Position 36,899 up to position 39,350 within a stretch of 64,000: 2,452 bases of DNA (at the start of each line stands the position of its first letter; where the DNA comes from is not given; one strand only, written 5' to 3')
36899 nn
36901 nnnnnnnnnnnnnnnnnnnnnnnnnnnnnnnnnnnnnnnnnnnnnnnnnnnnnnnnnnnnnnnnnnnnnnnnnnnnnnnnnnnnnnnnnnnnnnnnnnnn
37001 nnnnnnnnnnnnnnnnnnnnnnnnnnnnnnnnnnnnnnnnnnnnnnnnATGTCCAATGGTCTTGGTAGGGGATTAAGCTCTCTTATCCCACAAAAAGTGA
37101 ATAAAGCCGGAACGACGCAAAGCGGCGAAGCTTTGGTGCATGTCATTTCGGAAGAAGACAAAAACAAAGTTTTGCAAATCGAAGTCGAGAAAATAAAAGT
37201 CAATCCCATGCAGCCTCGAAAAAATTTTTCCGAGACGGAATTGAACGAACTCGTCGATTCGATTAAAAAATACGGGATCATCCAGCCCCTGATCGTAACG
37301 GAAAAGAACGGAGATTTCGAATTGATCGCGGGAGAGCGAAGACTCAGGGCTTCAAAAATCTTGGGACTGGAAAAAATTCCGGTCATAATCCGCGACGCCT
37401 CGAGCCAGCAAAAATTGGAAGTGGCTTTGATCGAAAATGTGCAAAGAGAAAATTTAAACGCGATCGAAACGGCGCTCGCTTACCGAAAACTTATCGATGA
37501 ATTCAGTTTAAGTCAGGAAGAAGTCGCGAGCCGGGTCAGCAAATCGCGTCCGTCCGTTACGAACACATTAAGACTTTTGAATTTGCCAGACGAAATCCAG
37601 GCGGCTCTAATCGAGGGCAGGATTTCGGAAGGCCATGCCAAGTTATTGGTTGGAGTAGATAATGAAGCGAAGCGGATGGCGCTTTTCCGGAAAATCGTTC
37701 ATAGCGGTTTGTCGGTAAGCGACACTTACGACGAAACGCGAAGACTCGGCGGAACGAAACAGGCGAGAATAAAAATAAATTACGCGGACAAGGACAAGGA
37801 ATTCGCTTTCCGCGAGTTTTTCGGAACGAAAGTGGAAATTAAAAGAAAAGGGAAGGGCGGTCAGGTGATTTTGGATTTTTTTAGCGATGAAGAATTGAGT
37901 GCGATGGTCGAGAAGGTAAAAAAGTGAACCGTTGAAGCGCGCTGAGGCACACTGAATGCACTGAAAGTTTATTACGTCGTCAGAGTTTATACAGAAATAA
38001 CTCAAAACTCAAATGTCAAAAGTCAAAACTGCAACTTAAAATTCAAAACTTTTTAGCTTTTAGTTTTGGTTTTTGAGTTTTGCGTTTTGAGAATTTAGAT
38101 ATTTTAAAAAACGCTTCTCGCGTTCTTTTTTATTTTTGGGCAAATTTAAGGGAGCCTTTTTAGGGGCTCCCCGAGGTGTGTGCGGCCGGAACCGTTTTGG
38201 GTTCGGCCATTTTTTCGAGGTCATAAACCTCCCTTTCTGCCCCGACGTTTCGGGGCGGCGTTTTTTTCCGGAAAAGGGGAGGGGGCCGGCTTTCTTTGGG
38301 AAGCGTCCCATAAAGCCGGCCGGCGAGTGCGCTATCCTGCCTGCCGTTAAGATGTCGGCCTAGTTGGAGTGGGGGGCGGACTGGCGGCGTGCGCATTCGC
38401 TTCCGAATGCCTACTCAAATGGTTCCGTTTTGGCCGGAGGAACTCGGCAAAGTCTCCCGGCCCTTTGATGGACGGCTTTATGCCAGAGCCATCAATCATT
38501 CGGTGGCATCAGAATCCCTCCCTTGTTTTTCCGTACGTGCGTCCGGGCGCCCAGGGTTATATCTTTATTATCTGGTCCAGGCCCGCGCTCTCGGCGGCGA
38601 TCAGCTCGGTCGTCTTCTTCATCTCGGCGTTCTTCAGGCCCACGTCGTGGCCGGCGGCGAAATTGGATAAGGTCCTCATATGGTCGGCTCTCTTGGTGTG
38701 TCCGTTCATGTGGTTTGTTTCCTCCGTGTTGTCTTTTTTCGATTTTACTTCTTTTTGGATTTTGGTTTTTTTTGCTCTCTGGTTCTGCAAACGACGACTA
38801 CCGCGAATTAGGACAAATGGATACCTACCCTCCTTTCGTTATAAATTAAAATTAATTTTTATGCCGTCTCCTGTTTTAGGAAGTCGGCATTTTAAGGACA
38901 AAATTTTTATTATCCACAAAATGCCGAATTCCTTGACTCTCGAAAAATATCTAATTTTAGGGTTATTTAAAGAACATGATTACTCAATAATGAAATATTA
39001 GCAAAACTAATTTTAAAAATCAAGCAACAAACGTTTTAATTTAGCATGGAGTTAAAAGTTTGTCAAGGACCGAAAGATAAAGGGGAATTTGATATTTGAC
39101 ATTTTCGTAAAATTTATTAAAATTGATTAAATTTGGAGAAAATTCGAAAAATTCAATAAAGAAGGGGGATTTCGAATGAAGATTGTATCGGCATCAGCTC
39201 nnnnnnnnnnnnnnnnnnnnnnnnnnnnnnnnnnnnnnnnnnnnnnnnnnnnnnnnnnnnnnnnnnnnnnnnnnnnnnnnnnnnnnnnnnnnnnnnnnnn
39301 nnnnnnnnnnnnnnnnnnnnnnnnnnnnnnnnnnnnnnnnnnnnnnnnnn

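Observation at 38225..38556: About 330 nt of GC-rich, densely structured RNA between two tiny ORFs, ending in an SD-sequestering helix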

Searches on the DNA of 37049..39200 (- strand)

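Call 5: search_rna_families(source=window, start=37900, end=39200, threshold=evalue, max_evalue=10, show_alignments=3)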
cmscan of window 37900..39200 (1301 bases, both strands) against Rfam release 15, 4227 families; matches with E-value up to 10: 26.
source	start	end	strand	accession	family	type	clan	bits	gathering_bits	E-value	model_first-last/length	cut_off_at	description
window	37994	38094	+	RF04211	MIR5185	Gene; miRNA;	-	27.5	101.7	0.008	1-111/111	no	MIR5185 microRNA precursor family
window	38016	38082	+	RF02661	icaR_5p_UTR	Cis-reg;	-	24.9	88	0.21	1-75/75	no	icaR 5' UTR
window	37996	38096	+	RF03940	MIR9563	Gene; miRNA;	-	24.7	90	0.056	1-127/127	no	MIR9563 microRNA precursor family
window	38022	38096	+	RF04106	mir-1303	Gene; miRNA;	-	24.2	107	0.074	1-85/85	no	mir-1303 microRNA precursor family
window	38004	38088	+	RF03743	MIR7696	Gene; miRNA;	-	24.1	83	0.083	1-88/88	no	MIR7696 microRNA precursor family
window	38002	38090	-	RF03616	MIR1888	Gene; miRNA;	-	23.9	72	0.073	1-101/101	no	MIR1888 microRNA precursor family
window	37997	38088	-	RF03743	MIR7696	Gene; miRNA;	-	22.3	83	0.24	1-88/88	no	MIR7696 microRNA precursor family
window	38001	38091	+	RF04128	MIR8562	Gene; miRNA;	-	20.2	211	0.49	1-242/242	no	MIR8562 microRNA precursor family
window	38877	38936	+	RF03339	mir-3047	Gene; miRNA;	-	20.1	53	0.66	1-61/61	no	mir-3047 microRNA precursor family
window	38001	38091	-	RF03940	MIR9563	Gene; miRNA;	-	19.4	90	1.3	18-110/127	no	MIR9563 microRNA precursor family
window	38018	38074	+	RF03723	MIR7125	Gene; miRNA;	-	19.1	100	0.67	1-107/107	no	MIR7125 microRNA precursor family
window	38000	38093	-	RF04172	MIR8675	Gene; miRNA;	-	19.1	90.8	1.7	1-95/95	no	MIR8675 microRNA precursor family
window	38001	38091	-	RF04128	MIR8562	Gene; miRNA;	-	18.6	211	1.1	73-170/242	no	MIR8562 microRNA precursor family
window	38875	38936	+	RF03912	mir-4659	Gene; miRNA;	-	18.6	92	1.5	1-73/73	no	mir-4659 microRNA precursor family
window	38169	38267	+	RF01772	rnk_pseudo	Cis-reg; leader;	-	18.4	55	3.3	1-108/108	no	Pseudomonas rnk leader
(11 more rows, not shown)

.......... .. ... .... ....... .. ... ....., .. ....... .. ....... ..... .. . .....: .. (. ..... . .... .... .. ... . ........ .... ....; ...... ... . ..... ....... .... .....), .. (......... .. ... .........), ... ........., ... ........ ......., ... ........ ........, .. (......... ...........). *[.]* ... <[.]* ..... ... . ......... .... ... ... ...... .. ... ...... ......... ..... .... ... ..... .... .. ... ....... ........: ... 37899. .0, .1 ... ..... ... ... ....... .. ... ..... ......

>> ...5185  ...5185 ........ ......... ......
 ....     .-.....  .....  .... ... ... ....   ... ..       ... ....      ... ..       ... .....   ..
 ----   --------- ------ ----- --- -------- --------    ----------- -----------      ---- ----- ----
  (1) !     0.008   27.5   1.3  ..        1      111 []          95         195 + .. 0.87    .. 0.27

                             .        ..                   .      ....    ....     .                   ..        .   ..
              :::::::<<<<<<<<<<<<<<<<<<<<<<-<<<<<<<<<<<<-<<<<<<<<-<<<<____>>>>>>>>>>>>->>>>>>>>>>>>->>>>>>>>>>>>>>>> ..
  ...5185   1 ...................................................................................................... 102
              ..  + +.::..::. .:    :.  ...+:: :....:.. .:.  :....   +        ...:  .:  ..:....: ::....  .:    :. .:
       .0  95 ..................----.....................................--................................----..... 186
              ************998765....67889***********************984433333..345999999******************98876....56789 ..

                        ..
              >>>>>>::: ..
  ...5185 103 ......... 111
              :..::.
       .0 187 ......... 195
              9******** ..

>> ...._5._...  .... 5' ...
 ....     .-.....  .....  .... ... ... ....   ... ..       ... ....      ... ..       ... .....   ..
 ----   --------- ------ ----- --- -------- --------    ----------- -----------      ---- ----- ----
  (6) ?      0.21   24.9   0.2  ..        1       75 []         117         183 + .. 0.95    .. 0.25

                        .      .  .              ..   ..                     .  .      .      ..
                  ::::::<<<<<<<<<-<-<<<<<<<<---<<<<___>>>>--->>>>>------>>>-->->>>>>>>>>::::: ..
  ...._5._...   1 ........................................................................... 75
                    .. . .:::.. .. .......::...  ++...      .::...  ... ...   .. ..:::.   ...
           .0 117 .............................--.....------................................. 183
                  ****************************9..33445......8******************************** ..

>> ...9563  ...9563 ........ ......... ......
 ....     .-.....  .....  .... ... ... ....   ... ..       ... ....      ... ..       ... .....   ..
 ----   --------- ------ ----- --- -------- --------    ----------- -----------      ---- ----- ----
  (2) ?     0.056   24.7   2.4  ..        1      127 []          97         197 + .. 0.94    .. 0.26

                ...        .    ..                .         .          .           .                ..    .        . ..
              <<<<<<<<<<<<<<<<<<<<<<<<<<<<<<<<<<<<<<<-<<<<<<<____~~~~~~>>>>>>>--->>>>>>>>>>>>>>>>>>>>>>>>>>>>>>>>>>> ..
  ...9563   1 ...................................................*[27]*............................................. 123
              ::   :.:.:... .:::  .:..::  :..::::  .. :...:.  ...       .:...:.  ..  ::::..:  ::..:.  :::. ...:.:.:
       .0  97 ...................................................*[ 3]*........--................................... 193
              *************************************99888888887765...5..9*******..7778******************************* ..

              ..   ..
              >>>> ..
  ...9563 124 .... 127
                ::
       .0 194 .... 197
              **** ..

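Call 43: search_dna_similar(query=window:38100-38800:-, collection=phages, mode=distant, max_evalue=1, max_rows=10)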
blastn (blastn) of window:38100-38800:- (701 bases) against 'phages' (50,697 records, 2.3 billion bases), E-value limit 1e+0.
Records with a match: 3; places in all: 3; records where one place covers at least 80% of the query: 0.
Best place of each record, by identity: 90-95% 1; 80-90% 2.
By first word of the organism name: Mycobacterium 2; Bacteriophage 1.
By host as written in the record: Mycobacterium smegmatis mc#155 2; - 1.
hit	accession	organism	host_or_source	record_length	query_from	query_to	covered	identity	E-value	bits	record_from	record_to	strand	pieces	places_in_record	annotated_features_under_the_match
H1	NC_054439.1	Mycobacterium phage Paito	Mycobacterium smegmatis mc#155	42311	140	181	6%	81.0%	7e-1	41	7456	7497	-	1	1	7: major capsid protein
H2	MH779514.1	Mycobacterium phage Paito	Mycobacterium smegmatis mc#155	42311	140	181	6%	81.0%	7e-1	41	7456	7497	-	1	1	7: major capsid protein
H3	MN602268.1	Bacteriophage DSS3_MAL1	-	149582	178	206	4%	93.1%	7e-1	41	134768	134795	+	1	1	hypothetical protein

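Call 44: search_dna_similar(query=window:38100-38800:-, collection=plasmids, mode=distant, max_evalue=1, max_rows=10)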
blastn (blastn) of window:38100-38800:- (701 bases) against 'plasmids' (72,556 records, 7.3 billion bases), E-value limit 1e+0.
Records with a match: 7; places in all: 7; records where one place covers at least 80% of the query: 0.
Best place of each record, by identity: >=99% 1; 80-90% 6.
By first word of the organism name: Agrobacterium 2; Iamia 1; Variovorax 1; Croceibacterium 1; Sphingobium 1; Arthrobacter 1.
By predicted mobility (MOB-suite, as given by PLSDB): non-mobilizable 5; conjugative 2.
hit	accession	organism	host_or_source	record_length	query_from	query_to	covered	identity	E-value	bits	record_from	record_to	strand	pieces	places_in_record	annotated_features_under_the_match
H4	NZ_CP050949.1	Iamia sp. SCSIO 61187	whole organism,ocean sediment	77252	149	193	6%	84.8%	1e-2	49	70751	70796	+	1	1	cation-translocating P-type ATPase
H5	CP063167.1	Variovorax paradoxus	-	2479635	168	209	6%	83.3%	2e-1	46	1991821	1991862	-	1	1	flotillin family protein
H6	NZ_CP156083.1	Croceibacterium sp. TMG7-5b_MA50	Sponge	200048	167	208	6%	82.2%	2e-1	45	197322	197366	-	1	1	hypothetical protein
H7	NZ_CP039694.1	Agrobacterium larrymoorei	-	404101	190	228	6%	87.2%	2e-1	46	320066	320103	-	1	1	GMC family oxidoreductase N-terminal domain-containing protein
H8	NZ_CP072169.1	Agrobacterium larrymoorei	Ficus benjamina,cell culture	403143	190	228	6%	87.2%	2e-1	46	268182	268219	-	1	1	GMC family oxidoreductase N-terminal domain-containing protein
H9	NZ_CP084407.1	Sphingobium sp. CFD-2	cell culture,soil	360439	170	205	5%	87.2%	7e-1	43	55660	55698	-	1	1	bcsA: UDP-forming cellulose synthase catalytic subunit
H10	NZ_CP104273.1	Arthrobacter sp. zg-Y1110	Marmot,single cell,intestinal contents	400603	601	624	3%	100.0%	2e-1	45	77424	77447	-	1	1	none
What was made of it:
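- Tried and rejected: blastn against phages and plasmids gave only chance matches to high-GC coding DNA (calls 43, 44).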

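Call 45: search_rna_families(source=L084, threshold=evalue, max_evalue=0.01)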
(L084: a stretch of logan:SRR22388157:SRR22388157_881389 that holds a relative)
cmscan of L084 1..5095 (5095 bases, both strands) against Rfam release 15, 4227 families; matches with E-value up to 0.01: 0.
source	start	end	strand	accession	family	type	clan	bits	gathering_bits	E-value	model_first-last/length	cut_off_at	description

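Call 56: build_rna_model(alignment_id=A2, structure=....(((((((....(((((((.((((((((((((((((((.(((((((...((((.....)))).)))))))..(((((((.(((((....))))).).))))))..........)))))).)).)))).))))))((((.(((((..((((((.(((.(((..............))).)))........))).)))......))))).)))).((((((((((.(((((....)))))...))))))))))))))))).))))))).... )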
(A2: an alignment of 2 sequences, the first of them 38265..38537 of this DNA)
Model R1 built from alignment A2 (2 sequences, 273 columns); structure: as given.
model positions 273; base pairs 91; branch points 3; effective number of sequences 0.55; information 0.589 bits per position. Calibrated on 0.2 Mb of random sequence (short: E-values are rough).
structure used (alignment columns):
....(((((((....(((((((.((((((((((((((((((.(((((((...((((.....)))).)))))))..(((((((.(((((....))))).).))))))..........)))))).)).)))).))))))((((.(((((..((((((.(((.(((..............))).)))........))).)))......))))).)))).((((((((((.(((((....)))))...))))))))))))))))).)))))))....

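Call 58: search_with_rna_model(model_id=R1, sources=[window, L002, L003, L004, L005, L006, L007, L008, L009, L010, L011, L012, L013, L014, L015, L016, L017, L018, L019, L020, L021, L022, L023, L024, L025, L026, L027, L028, L029, L030, L031, L032, L033, L034, L035, L036, L037, L038, L039, L040, L041, L042, L047, L050, L052, L054, L059, L064, L067, L073, L076, L078, L083, L084, L085], max_evalue=10)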
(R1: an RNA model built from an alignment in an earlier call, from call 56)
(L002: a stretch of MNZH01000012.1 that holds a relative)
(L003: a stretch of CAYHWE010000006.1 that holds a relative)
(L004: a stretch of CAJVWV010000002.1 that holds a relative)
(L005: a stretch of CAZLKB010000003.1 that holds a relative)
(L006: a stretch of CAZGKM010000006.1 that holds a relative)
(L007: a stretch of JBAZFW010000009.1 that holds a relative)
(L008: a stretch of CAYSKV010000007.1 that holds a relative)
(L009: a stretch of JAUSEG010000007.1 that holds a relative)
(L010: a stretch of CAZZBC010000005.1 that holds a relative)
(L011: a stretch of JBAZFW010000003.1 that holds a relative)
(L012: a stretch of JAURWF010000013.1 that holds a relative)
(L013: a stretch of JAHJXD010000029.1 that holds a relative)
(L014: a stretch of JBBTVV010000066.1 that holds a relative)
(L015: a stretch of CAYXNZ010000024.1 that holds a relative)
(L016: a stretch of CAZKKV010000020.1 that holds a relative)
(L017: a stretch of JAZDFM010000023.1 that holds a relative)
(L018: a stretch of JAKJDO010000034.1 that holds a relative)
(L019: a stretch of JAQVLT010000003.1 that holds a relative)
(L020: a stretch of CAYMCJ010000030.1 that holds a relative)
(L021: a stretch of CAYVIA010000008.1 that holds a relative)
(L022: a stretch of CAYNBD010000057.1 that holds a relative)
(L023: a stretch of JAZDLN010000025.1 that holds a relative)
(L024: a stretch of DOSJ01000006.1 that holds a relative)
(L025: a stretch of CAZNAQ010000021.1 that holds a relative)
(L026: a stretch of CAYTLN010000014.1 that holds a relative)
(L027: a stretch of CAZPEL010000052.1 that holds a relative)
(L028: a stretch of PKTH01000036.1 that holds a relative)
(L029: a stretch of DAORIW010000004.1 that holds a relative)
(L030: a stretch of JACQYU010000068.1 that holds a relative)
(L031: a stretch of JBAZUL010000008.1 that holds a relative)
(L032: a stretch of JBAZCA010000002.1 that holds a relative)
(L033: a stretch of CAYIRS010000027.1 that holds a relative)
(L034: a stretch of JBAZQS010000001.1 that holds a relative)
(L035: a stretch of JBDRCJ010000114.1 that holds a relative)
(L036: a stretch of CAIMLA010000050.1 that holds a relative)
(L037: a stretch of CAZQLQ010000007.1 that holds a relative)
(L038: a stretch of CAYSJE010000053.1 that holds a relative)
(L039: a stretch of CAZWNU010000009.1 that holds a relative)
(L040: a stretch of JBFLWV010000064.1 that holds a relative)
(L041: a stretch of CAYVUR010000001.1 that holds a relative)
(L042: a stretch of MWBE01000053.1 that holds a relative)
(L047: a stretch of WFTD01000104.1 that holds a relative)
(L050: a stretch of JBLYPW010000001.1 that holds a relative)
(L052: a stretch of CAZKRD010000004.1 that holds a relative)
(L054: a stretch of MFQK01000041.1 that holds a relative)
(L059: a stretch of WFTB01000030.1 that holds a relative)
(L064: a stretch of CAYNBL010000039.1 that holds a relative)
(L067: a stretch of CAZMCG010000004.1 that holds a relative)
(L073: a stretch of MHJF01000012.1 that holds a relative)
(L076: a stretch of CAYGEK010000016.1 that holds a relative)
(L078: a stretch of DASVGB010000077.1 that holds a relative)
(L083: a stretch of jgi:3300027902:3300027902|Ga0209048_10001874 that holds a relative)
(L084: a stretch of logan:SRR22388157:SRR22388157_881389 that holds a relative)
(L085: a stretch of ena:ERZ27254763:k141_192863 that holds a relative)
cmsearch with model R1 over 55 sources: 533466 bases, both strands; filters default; matches with E-value up to 10: 4.
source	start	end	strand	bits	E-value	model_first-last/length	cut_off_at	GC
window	38265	38537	-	344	5.8e-111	1-273/273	no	0.59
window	38284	38321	+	15.5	0.0047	217-254/273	no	0.63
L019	9625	9682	+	9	0.65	1-273/273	no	0.57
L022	5077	5101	-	7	2.9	1-273/273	no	0.68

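Call 76: search_rna_families(source=window, start=38140, end=38720, threshold=evalue, max_evalue=10)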
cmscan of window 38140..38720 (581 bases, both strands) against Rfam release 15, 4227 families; matches with E-value up to 10: 6.
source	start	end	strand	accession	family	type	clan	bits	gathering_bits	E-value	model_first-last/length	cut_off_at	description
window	38169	38267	+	RF01772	rnk_pseudo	Cis-reg; leader;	-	18.4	55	1.5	1-108/108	no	Pseudomonas rnk leader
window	38429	38487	-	RF02803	PyrR205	Gene; snRNA; snoRNA; HACA-box;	-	16.5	35.6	0.68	1-61/61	no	Pyrobaculum sRNA 205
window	38285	38320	+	RF03366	mir-3122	Gene; miRNA;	-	15.8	92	6.8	1-73/73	no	mir-3122 microRNA precursor family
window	38234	38347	-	RF02879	MH_s10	Gene; sRNA;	-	13.4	81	5.6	1-143/143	no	Mesorhizobail RNA 10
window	38587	38626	-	RF01144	sR17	Gene; snRNA; snoRNA; CD-box;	-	11.6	36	5.1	1-55/55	no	Small nucleolar RNA sR17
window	38504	38597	-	RF02202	UCA1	Gene; lncRNA;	-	10.7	80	6.3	1-75/75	no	Urothelial cancer associated 1 conserved region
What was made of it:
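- On Any Rfam 15 family (including RNase P, tmRNA, SRP, 6S, riboswitches, group I/II introns, OLE/GOLLD/ROOL/raiA): The best E-value hits are 0.7-7 at 11-18 bits, against thresholds of 36-92 bits (calls 5, 76).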

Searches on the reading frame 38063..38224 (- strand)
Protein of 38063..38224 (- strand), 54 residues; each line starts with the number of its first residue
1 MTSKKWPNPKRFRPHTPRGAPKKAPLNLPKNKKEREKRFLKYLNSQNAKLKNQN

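Call 11: search_protein_families(library=pfam, max_evalue=1, proteins=[window:38063-38224:-])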
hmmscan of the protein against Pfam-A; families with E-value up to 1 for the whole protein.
seq(54 aa): 1 family
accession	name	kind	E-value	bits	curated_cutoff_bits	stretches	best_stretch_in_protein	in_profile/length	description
PF16012.10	DUF4780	-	0.054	13.5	24.5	1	22-51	99-128/176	Domain of unknown function (DUF4780)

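Call 12: search_protein_families(library=ncbifam, max_evalue=1, proteins=[window:38063-38224:-])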
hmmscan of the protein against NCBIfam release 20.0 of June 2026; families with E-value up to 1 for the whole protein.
seq(54 aa): 0 families
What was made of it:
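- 38060..38224 (-): 54-aa basic ORF, probably spurious. No significant Pfam or NCBIfam match (calls 11, 12).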

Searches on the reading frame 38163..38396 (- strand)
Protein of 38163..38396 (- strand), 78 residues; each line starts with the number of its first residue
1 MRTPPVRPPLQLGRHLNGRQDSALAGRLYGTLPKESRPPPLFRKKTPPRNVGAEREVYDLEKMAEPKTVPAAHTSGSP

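Call 11: search_protein_families(library=pfam, max_evalue=1, proteins=[window:38163-38396:-])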
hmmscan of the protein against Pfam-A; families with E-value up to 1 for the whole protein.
seq(78 aa): 0 families

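Call 40: find_related_loci(query=window:38163-38396:-, collection=metagenome_contigs, flank=5000)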
Query window:38163-38396:- (78 aa) in metagenome_contigs; peptide patterns used: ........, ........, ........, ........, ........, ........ (x = any residue, [..] = any of these).
526 stretches matched a pattern, but none encodes a relative of the query by tblastn (E <= 1e-3).

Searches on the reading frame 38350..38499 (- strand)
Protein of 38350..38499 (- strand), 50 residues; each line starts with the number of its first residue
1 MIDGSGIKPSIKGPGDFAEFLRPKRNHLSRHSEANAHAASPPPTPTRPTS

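Call 11: search_protein_families(library=pfam, max_evalue=1, proteins=[window:38350-38499:-])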
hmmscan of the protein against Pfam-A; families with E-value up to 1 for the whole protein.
seq(50 aa): 0 families

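Call 12: search_protein_families(library=ncbifam, max_evalue=1, proteins=[window:38350-38499:-])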
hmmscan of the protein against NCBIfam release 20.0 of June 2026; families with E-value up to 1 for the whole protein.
seq(50 aa): 0 families
